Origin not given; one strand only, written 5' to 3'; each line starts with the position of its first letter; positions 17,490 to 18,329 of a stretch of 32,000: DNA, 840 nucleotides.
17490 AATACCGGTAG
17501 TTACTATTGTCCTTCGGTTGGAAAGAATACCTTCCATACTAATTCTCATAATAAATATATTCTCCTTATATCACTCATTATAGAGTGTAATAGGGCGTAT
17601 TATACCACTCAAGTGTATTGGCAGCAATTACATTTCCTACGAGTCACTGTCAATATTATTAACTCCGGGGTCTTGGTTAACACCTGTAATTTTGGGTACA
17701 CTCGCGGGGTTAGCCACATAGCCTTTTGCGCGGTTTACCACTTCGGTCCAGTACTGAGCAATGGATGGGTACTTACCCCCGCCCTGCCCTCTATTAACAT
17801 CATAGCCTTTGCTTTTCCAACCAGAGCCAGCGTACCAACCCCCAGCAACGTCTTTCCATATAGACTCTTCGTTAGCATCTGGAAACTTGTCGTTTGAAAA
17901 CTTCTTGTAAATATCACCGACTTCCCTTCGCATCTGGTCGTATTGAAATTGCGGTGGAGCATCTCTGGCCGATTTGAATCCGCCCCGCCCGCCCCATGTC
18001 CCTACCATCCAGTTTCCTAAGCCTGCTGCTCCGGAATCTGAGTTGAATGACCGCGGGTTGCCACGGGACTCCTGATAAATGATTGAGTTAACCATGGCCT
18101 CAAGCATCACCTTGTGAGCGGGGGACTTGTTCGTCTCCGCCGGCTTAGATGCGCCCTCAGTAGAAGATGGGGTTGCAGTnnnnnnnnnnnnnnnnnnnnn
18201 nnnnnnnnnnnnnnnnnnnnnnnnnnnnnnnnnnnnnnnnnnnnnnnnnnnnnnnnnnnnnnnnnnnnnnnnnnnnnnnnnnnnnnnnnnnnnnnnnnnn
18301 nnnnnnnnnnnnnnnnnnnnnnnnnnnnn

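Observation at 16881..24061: Six-gene minus-strand envelope operon mixing wall-modifying enzymes with three unknown exported proteins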

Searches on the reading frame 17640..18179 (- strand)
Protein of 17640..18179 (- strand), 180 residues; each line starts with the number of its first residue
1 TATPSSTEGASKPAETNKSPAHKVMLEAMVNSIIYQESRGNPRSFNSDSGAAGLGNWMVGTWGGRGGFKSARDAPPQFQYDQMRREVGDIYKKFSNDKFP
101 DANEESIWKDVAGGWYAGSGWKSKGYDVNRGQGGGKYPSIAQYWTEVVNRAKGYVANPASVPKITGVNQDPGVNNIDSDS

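Call 18: search_protein_families(library=pfam, proteins=[window:17640-18179:-], max_evalue=10)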
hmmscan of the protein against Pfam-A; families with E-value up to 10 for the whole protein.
window:17640-18179:- (180 aa): 1 family
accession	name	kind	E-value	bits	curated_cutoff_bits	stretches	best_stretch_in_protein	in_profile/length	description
PF01464.25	SLT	-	0.018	15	21.3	1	26-55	13-41/117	Transglycosylase SLT domain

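Call 20: search_solved_structures(query=window:17640-18179:-, max_evalue=10, show_alignments=3)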
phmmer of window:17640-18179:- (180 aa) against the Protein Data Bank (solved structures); distinct sequences matched with E-value up to 10: 2.
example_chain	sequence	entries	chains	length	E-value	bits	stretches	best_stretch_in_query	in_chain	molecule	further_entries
7kmv_A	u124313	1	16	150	0.2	14.6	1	57-91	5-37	Jacalin-type lectin domain-containing protein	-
7kmu_A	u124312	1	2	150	0.21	14.6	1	57-91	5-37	Jacalin-type lectin domain-containing protein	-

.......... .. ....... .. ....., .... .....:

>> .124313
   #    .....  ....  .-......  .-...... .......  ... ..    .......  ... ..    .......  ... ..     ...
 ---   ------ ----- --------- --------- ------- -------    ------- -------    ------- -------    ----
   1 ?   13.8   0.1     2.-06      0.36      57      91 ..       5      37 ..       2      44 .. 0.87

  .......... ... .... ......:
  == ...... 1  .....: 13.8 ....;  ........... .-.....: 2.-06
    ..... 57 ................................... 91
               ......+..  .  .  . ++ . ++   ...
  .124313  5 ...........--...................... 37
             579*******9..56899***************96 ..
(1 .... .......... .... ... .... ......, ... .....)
